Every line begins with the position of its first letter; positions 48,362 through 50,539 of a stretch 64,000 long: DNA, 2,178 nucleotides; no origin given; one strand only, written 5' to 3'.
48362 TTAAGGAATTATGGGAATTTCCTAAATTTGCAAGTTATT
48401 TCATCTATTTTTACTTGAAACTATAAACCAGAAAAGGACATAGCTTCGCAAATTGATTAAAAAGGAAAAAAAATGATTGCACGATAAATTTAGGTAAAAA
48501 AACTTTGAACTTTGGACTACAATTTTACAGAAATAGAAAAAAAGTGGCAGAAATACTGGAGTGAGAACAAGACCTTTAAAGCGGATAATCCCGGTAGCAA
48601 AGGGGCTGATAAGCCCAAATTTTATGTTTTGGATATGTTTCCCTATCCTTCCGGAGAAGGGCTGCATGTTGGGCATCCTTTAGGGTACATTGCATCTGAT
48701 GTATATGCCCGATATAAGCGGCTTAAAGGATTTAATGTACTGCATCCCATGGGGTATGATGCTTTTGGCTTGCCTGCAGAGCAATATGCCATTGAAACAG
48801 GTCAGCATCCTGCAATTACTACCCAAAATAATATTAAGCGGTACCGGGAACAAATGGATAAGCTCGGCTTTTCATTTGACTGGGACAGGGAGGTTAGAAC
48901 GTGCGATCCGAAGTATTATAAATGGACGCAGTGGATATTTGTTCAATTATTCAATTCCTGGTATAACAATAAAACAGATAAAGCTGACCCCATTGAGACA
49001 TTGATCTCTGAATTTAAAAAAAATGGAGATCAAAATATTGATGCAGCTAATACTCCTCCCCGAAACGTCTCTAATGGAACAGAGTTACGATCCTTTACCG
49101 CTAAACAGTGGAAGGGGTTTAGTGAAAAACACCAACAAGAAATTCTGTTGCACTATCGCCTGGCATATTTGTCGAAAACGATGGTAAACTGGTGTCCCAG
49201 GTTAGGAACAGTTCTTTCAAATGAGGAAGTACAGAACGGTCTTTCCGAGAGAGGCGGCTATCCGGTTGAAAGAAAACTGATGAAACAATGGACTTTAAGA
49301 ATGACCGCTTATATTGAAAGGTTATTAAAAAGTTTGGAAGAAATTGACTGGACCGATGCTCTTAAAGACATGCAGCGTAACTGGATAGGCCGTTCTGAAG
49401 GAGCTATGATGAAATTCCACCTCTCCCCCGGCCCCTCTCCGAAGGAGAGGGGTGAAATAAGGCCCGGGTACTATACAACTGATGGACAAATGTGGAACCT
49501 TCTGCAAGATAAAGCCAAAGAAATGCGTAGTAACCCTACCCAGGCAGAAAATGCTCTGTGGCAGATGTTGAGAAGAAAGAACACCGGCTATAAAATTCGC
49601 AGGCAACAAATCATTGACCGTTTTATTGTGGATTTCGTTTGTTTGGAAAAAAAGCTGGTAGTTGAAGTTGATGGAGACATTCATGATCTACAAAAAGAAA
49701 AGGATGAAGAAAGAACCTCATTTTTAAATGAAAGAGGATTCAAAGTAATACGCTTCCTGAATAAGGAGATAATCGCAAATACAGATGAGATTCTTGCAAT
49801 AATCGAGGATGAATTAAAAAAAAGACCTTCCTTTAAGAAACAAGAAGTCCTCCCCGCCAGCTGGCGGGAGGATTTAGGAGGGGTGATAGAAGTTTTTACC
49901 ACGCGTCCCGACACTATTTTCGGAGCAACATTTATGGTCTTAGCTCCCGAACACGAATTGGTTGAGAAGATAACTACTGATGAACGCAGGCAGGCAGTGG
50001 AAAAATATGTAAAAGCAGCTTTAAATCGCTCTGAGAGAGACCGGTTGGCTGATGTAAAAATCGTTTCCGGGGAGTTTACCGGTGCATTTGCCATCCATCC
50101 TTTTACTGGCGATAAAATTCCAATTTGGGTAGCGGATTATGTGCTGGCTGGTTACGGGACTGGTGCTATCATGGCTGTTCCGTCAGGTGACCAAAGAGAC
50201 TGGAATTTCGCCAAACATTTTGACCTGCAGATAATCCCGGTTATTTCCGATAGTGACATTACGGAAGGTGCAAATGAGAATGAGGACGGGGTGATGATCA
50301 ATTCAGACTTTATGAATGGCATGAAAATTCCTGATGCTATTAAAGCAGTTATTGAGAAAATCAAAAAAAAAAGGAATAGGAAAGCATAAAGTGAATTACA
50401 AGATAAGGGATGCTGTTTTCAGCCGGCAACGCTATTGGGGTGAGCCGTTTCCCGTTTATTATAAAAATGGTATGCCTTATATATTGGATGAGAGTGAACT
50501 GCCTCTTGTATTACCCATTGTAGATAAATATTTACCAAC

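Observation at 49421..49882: Complete DUF559 endonuclease domain inserted in frame into the essential leuS gene, bounded by GC-rich hairpins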

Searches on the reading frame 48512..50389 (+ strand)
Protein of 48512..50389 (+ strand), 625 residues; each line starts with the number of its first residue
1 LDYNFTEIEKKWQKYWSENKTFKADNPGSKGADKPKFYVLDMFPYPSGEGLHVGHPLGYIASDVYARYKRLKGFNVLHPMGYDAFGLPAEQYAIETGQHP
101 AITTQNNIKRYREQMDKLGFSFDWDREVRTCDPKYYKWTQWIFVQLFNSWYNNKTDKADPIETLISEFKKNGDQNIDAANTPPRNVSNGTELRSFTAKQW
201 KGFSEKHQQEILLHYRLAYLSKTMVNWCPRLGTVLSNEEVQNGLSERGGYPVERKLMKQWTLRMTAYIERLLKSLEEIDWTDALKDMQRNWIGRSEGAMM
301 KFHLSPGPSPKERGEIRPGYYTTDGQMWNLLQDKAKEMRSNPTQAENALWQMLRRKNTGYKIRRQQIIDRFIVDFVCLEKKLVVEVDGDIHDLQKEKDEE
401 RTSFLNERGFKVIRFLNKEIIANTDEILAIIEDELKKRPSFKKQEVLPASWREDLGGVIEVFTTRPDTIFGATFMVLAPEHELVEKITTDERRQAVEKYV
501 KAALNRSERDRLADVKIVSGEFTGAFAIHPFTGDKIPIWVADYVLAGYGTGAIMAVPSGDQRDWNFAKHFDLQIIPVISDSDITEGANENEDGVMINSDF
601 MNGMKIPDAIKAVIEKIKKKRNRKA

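Call 4: search_protein_families(library=pfam, proteins=[window:48512-50389:+], max_evalue=0.01)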
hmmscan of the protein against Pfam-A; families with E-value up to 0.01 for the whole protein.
window:48512-50389:+ (625 aa): 5 families
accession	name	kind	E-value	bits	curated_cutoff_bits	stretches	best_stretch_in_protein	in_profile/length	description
PF13603.12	tRNA-synt_1_2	-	4e-57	193.1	25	1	458-617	22-184/185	Leucyl-tRNA synthetase, editing domain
PF04480.18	DUF559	-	3.3e-34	117.5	20.6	1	332-435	4-108/109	Protein of unknown function (DUF559)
PF00133.28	tRNA-synt_1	-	4.4e-22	78.8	22.7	2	11-148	1-152/414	tRNA synthetases class I (I, L, M and V)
PF09334.17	tRNA-synt_1g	-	2e-16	60.2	20.1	1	42-148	6-109/391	tRNA synthetases class I (M)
PF18741.7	MTES_1575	-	3.6e-07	30.6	38.2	1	350-434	6-95/96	REase_MTES_1575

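Call 60: search_solved_structures(query=window:48512-50386:+, max_evalue=1e-20, show_alignments=1)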
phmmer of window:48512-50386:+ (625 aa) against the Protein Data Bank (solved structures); distinct sequences matched with E-value up to 1e-20: 28.
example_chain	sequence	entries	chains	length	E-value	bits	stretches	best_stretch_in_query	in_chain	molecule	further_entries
1h3n_A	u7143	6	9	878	1.2e-110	373.8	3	3-148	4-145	LEUCYL-TRNA SYNTHETASE | AMINOACYL-TRNA SYNTHETASE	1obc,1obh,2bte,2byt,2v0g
2v0c_A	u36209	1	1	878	1.2e-110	373.8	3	3-148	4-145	AMINOACYL-TRNA SYNTHETASE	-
9tjv_A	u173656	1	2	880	1e-88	301.4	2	3-148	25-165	Leucine--tRNA ligase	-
3zgz_A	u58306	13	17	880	4.9e-88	299.2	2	3-148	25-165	LEUCINE--TRNA LIGASE | LEUCYL-TRNA SYNTHETASE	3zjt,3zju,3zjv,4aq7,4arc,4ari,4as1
9twt_A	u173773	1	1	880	2e-87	297.1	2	3-148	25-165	Leucine--tRNA ligase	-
5omw_A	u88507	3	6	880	2.5e-87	296.9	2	3-148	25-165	Leucine--tRNA ligase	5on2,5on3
9twr_A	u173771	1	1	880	2.5e-87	296.9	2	3-148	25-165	Leucine--tRNA ligase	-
9tjw_A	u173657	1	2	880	2.7e-87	296.7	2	3-148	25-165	Leucine--tRNA ligase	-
9tws_A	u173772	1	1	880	3.4e-87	296.4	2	3-148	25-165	Leucine--tRNA ligase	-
9twv_A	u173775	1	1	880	5.4e-87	295.7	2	3-148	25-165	Leucine--tRNA ligase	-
9twu_A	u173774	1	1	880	1.1e-86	294.7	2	3-148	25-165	Leucine--tRNA ligase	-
7nua_A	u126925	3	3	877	1.6e-82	281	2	6-149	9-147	Leucine--tRNA ligase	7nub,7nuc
7nty_A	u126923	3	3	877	1.6e-82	281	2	6-149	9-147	Leucine--tRNA ligase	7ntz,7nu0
6q89_A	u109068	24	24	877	1.6e-82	281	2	6-149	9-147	Leucine--tRNA ligase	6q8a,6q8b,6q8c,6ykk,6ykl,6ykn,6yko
7nu1_A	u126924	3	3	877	1.3e-81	278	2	6-149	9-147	Leucine--tRNA ligase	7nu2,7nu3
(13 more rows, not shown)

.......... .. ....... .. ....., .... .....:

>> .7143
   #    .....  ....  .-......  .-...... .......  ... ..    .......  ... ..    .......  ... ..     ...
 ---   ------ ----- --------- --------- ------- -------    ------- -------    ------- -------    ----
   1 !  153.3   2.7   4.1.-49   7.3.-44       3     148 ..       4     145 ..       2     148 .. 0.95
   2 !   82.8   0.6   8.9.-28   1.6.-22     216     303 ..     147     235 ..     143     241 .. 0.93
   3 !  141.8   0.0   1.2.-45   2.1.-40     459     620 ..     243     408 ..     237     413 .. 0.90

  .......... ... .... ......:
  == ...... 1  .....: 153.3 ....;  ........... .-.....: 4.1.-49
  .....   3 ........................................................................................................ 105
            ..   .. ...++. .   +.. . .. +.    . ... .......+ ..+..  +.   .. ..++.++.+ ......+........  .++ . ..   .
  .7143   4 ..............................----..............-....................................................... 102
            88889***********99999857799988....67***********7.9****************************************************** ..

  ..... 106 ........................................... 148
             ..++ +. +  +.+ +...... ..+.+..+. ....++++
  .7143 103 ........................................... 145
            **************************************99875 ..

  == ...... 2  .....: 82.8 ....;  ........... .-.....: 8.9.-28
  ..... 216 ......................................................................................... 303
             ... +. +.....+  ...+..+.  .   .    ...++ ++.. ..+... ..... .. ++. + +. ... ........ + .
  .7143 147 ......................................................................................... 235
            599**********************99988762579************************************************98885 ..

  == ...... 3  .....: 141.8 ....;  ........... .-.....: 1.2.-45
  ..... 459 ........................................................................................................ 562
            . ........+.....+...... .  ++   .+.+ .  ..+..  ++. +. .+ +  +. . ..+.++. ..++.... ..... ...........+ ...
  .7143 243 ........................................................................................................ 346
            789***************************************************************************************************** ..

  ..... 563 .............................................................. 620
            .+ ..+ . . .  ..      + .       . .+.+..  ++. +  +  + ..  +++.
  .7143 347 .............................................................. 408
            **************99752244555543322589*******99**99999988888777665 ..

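Call 85: search_protein_families(library=ncbifam, proteins=[window:48512-50386:+], max_evalue=0.001)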
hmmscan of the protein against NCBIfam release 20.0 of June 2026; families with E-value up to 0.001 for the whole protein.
window:48512-50386:+ (625 aa): 16 families
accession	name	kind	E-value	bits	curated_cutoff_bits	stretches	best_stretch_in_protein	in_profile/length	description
TIGR00396.1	leuS_bact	equivalog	3.1e-153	511.9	548.4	3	3-149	1-142/843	leucine--tRNA ligase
NF008957.0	PRK12300.1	subfamily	1.3e-45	155.7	677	3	3-90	4-86/946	leucine--tRNA ligase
TIGR00422.1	valS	equivalog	4.2e-44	150.8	612.1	2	2-148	4-161/863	valine--tRNA ligase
NF009687.0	PRK13208.1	equivalog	4e-41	141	738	2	2-149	9-164/801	valine--tRNA ligase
TIGR00395.1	leuS_arch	equivalog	7.1e-35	120.3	648.5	2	7-146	2-159/938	leucine--tRNA ligase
NF004349.1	PRK05729.1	equivalog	3.7e-31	108.2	704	2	2-149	3-160/860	valine--tRNA ligase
NF007294.0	PRK09767.1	equivalog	7.6e-23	80.8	218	1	331-438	5-113/117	DUF559 domain-containing protein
TIGR00392.1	ileS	equivalog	5.2e-22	77.8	621.4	1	1-147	4-164/861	isoleucine--tRNA ligase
NF011492.0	PRK14900.1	equivalog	5.7e-21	74.1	1783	1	3-92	13-97/1044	valine--tRNA ligase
NF000540.1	alt_ValS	exception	4.3e-19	68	900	1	6-91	7-88/827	valine--tRNA ligase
TIGR00398.1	metG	equivalog_domain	8.1e-15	54.5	336.35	1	43-149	7-110/530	methionine--tRNA ligase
NF001100.0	PRK00133.1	equivalog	3.7e-13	48.9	587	1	43-147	13-114/676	methionine--tRNA ligase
NF008900.0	PRK12267.1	equivalog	8.5e-12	44.3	598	1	34-148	3-114/648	methionine--tRNA ligase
NF040702.1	ileS_w_GNAT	exception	3.1e-10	38.4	1999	1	4-92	18-103/1100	isoleucine--tRNA ligase, N-acetyltransferase domain-containing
NF000258.1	MupB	exception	3.1e-09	35.2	1900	1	9-112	9-106/1033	mupirocin-resistant isoleucine--tRNA ligase MupB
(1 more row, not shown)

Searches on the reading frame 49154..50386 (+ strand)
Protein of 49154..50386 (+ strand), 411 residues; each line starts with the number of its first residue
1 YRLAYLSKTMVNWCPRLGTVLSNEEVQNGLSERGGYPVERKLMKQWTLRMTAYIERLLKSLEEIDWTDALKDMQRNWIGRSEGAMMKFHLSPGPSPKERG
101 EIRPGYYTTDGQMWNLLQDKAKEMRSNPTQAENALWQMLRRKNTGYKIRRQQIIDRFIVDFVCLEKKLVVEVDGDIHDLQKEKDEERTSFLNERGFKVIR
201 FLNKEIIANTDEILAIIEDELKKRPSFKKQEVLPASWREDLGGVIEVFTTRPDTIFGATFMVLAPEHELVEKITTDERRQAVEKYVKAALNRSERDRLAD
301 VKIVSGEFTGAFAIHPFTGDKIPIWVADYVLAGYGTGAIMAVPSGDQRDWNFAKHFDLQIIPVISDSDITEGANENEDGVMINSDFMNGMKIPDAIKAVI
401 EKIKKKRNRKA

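Call 72: predict_structure(alignment_id=A2)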
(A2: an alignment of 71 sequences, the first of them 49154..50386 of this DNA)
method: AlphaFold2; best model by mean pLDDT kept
length: 411 residues; sequences in the alignment: 71
mean_pLDDT: 85.8   pTM: 0.63
mean pLDDT of the five models: 85.8, 85.5, 84.4, 84.0, 82.1
residues with pLDDT >= 90: 224; 70-90: 131; 50-70: 38; < 50: 18
segments of 3 or more residues with pLDDT < 50: 95-104, 230-233
pLDDT, mean of each block of 10 residues (from residue 1): 74 96 92 96 82 76 85 70 83 50 55 90 97 97 91 96 96 95 96 95 97 97 79 50 80 89 92 93 95 82 90 89 91 69 87 94 90 87 93 89 77 51
secondary structure, 60 per line:
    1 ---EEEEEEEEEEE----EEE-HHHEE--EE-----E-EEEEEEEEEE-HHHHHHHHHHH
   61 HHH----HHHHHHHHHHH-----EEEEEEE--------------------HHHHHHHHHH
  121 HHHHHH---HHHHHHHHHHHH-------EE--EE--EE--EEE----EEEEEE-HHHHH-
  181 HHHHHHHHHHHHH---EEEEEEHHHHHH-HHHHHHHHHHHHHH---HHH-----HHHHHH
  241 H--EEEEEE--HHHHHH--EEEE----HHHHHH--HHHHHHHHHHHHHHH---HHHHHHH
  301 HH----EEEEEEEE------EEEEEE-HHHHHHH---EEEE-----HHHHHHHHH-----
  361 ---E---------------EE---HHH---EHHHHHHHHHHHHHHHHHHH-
elements in order: E4-14 E19-21 E39-48 H50-63 H68-78 E84-90 H111-126 H130-141 E161-163 E168-173 H175-179 H181-193 E197-202 H203-208 H210-223 H235-241 E244-249 H252-257 E260-263 H268-273 H276-290 H294-302 E307-314 E321-326 H328-334 E338-341 H347-355 H392-410

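Call 76: fold_search(model_id=the predicted structure, library=pdb)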
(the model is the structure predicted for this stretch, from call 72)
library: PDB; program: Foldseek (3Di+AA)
matches with E <= 10: 321; with E <= 0.001: 75
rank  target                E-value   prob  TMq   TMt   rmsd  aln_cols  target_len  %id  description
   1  2v0c                  2.1e-21  1.00  0.45  0.24   9.0       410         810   32  LEUCYL-TRNA SYNTHETASE FROM THERMUS THERMOPHILUS COMPLEXED WITH A SULPHAMOYL ANALOGUE OF LEUCYL-ADENYLATE In the synthet (released 2007-07-03)
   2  2bte_A                8.1e-21  1.00  0.45  0.22   7.9       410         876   32  Thermus thermophilus Leucyl-tRNA synthetase complexed with a tRNAleu transcript in the post-editing conformation and a (released 2005-09-15)
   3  1obc                  1.4e-20  1.00  0.45  0.24   9.0       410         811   32  LEUCYL-TRNA SYNTHETASE FROM THERMUS THERMOPHILUS COMPLEXED WITH A POST-TRANSFER EDITING SUBSTRATE ANALOGUE (released 2003-05-09)
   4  1h3n                  2.2e-20  1.00  0.45  0.24   9.0       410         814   32  Leucyl-tRNA synthetase from Thermus thermophilus complexed with a sulphamoyl analogue of leucyl-adenylate (released 2002-09-27)
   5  5omw_A                8.0e-20  1.00  0.41  0.21   8.7       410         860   24  Mutant T252A of E. coli leucyl-tRNA synthetase, tRNA(leu) and leucyl-adenylate analogue in the aminoacylation conforma (released 2017-11-15)
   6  4aq7_A                1.9e-19  1.00  0.44  0.23   7.4       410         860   26  Ternary complex of E. coli leucyl-tRNA synthetase, tRNA(leu) and leucyl-adenylate analogue in the aminoacylation confo (released 2012-06-13)
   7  6q89                  6.3e-19  1.00  0.46  0.24   8.5       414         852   22  Neisseria gonorrhoeae Leucyl-tRNA Synthetase in Complex with the Intermediate Analog 5'-O-(N-(L-Leucyl)-Sulfamoyl)Adenos (released 2019-04-17)
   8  7nu8                  1.0e-18  1.00  0.46  0.24   7.9       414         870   23  Crystal Structure of Neisseria gonorrhoeae LeuRS in Complex with the Reaction Intermediate Leu-AMP (released 2022-08-31)
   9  7yp8                  1.2e-18  1.00  0.46  0.24   7.8       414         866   22  Neisseria gonorrhoeae Leucyl-tRNA Synthetase in Complex with Leucyl-sulfamoyl 3-deazaadenosine (released 2024-02-07)
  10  5on3_D                1.3e-18  1.00  0.42  0.22   7.4       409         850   25  Quaternary complex of mutant T252A of E. coli leucyl-tRNA synthetase with tRNA(leu), leucyl-adenylate analogue, and po (released 2017-11-15)
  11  6q8b                  1.7e-18  1.00  0.42  0.23   8.7       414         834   21  Neisseria gonorrhoeae Leucyl-tRNA Synthetase in Complex with 5'-O-(N-(L-Leucyl)-Sulfamoyl)N3-methyluridine (released 2019-04-17)
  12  7nu3                  2.0e-18  1.00  0.45  0.24   8.1       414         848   23  Crystal Structure of Neisseria gonorrhoeae LeuRS E169G mutant in Complex with ATP and L-leucinol (released 2022-08-31)
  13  7nu2                  2.3e-18  1.00  0.46  0.24   7.9       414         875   23  Crystal Structure of Neisseria gonorrhoeae LeuRS E169G mutant in Complex with the Reaction Intermediate Leu-AMP (released 2022-08-31)
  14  5on2_A                2.9e-18  1.00  0.41  0.21   8.7       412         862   24  Quaternary complex of mutant T252A of E. coli leucyl-tRNA synthetase with tRNA(leu), leucyl-adenylate analogue, and po (released 2017-11-15)
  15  6ykx                  4.1e-18  1.00  0.43  0.23   8.9       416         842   22  Neisseria gonorrhoeae Leucyl-tRNA Synthetase in Complex with Compound 11j (released 2020-12-02)
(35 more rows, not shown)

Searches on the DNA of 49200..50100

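Call 56: search_rna_families(source=window, start=49200, end=50100, threshold=evalue, max_evalue=1)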
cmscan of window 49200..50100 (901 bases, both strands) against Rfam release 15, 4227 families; matches with E-value up to 1: 2.
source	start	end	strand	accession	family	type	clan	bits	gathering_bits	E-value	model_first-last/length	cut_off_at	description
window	49639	49730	-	RF02454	ncr982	Gene; sRNA;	-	23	50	0.96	1-79/79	no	Bacillus sRNA ncr982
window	49799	49875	+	RF01822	RsaJ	Gene; sRNA;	-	16.9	100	0.18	1-287/287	no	RNA Staph. aureus A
